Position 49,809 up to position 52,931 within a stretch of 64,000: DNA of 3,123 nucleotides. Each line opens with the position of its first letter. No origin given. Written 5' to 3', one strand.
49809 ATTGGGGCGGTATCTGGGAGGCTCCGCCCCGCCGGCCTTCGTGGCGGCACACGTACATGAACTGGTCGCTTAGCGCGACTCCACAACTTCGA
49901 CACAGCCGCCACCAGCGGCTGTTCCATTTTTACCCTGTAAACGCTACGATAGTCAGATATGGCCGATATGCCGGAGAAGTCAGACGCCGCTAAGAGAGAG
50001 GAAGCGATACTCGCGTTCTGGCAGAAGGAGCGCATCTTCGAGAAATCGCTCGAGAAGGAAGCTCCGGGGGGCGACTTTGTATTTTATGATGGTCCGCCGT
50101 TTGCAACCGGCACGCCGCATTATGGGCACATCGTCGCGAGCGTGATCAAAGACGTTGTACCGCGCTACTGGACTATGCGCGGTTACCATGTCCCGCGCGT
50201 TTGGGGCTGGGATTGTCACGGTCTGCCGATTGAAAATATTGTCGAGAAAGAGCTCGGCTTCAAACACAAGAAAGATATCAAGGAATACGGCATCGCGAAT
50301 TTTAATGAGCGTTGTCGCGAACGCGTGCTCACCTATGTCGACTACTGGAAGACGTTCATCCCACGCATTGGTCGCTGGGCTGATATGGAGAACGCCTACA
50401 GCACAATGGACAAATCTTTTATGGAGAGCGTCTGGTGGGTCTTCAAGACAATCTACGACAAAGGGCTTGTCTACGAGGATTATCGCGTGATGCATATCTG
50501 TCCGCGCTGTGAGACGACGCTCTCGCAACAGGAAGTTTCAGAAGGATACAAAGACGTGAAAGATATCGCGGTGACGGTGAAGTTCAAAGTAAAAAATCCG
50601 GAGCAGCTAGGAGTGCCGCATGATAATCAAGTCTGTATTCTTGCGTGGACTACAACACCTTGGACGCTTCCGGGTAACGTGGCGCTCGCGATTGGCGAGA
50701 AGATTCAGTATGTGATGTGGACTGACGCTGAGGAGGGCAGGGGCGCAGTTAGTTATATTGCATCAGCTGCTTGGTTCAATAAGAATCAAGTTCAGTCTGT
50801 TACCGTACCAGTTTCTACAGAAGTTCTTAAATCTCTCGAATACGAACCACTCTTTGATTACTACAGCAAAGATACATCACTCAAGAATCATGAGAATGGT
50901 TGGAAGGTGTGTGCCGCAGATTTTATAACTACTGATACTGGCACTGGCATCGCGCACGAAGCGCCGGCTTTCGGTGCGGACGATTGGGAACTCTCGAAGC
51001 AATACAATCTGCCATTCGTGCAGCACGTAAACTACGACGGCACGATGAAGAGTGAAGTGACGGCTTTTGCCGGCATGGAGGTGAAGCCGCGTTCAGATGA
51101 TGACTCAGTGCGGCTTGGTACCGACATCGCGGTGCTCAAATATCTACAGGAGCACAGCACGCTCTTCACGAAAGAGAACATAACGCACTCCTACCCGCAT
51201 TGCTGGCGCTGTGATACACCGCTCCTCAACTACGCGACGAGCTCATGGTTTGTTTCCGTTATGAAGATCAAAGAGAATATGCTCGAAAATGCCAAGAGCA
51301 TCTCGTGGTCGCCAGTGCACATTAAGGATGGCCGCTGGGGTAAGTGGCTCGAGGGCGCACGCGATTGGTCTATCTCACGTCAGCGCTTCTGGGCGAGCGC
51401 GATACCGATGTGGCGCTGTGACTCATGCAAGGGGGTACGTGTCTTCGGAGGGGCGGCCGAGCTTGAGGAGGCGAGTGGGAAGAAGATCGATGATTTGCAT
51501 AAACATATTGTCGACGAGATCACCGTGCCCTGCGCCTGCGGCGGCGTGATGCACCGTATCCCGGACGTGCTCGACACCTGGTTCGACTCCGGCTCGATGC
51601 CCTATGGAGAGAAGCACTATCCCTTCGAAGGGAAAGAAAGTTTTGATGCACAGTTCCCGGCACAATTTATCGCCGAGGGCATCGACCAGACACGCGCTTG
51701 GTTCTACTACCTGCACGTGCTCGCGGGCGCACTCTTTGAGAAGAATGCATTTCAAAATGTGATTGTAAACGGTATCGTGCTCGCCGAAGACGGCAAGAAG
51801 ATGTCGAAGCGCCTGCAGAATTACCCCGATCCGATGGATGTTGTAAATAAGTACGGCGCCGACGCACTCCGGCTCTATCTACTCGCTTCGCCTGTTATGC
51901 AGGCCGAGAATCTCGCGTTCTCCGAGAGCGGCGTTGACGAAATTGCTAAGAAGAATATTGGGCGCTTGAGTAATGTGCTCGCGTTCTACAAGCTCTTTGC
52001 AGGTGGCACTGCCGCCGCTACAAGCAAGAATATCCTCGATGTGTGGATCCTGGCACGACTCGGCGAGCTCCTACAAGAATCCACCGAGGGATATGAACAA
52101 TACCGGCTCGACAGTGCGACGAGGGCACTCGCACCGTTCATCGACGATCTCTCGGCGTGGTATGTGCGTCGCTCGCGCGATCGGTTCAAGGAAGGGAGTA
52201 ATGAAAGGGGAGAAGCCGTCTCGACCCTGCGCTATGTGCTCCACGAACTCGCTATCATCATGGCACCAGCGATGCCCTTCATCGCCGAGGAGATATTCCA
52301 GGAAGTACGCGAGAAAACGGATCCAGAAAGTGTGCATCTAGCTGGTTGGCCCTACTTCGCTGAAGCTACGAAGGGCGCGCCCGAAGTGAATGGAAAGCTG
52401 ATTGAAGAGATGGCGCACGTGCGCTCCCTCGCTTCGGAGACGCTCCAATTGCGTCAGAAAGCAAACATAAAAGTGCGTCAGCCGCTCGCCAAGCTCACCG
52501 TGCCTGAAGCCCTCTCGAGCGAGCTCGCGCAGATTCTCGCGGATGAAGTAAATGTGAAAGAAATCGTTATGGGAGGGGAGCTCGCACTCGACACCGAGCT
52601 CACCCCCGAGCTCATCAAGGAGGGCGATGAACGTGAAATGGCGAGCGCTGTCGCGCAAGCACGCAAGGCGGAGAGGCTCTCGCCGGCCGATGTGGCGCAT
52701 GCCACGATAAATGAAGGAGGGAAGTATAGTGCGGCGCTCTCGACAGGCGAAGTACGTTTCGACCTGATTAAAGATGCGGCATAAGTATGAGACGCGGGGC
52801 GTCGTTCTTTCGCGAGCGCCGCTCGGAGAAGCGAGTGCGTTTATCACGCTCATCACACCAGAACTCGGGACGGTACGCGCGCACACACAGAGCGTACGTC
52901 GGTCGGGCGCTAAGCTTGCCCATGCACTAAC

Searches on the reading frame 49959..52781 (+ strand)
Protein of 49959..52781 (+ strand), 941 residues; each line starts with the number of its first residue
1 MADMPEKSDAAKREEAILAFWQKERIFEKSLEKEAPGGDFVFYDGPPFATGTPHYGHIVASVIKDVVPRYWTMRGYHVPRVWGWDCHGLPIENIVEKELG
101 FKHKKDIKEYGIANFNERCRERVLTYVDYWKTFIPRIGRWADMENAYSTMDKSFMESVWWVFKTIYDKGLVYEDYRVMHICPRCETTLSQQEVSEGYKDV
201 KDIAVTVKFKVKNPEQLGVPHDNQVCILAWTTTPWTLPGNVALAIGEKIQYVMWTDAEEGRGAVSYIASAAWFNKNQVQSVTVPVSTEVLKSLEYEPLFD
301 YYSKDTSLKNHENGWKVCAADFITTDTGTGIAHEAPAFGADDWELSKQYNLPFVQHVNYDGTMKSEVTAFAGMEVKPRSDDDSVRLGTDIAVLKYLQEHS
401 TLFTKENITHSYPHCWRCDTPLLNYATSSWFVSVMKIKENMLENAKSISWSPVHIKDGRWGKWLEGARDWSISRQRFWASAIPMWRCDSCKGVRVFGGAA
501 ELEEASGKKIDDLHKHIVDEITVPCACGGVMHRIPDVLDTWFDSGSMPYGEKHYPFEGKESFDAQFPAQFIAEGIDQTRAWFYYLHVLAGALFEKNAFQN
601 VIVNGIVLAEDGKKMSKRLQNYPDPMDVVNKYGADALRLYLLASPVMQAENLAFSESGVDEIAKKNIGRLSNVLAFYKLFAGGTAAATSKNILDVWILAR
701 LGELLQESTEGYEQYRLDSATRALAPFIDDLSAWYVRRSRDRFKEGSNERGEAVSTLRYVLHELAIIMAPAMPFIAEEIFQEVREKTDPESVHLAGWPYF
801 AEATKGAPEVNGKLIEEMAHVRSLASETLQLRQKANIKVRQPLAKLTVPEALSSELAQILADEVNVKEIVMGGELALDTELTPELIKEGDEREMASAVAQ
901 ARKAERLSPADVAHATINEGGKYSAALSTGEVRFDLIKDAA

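Call 65: search_protein_families(library=pfam, proteins=[window:49959-52781:+], max_evalue=0.001)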
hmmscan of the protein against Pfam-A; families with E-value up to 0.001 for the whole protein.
window:49959-52781:+ (941 aa): 5 families
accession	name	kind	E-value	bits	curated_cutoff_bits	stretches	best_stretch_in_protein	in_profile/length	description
PF00133.28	tRNA-synt_1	-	7.9e-136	453.5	22.7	1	17-652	2-413/414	tRNA synthetases class I (I, L, M and V)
PF08264.19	Anticodon_1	-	3.7e-30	105.2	25.1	1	694-844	1-145/148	Anticodon-binding domain of tRNA ligase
PF09334.17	tRNA-synt_1g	-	1.1e-15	57.7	20.1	2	47-193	8-135/391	tRNA synthetases class I (M)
PF01406.26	tRNA-synt_1e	-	2.1e-05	24.5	27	0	591-660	231-297/301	tRNA synthetases class I (C) catalytic domain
PF19302.4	DUF5915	-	6.1e-05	23.1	27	0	875-915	102-142/195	Domain of unknown function (DUF5915)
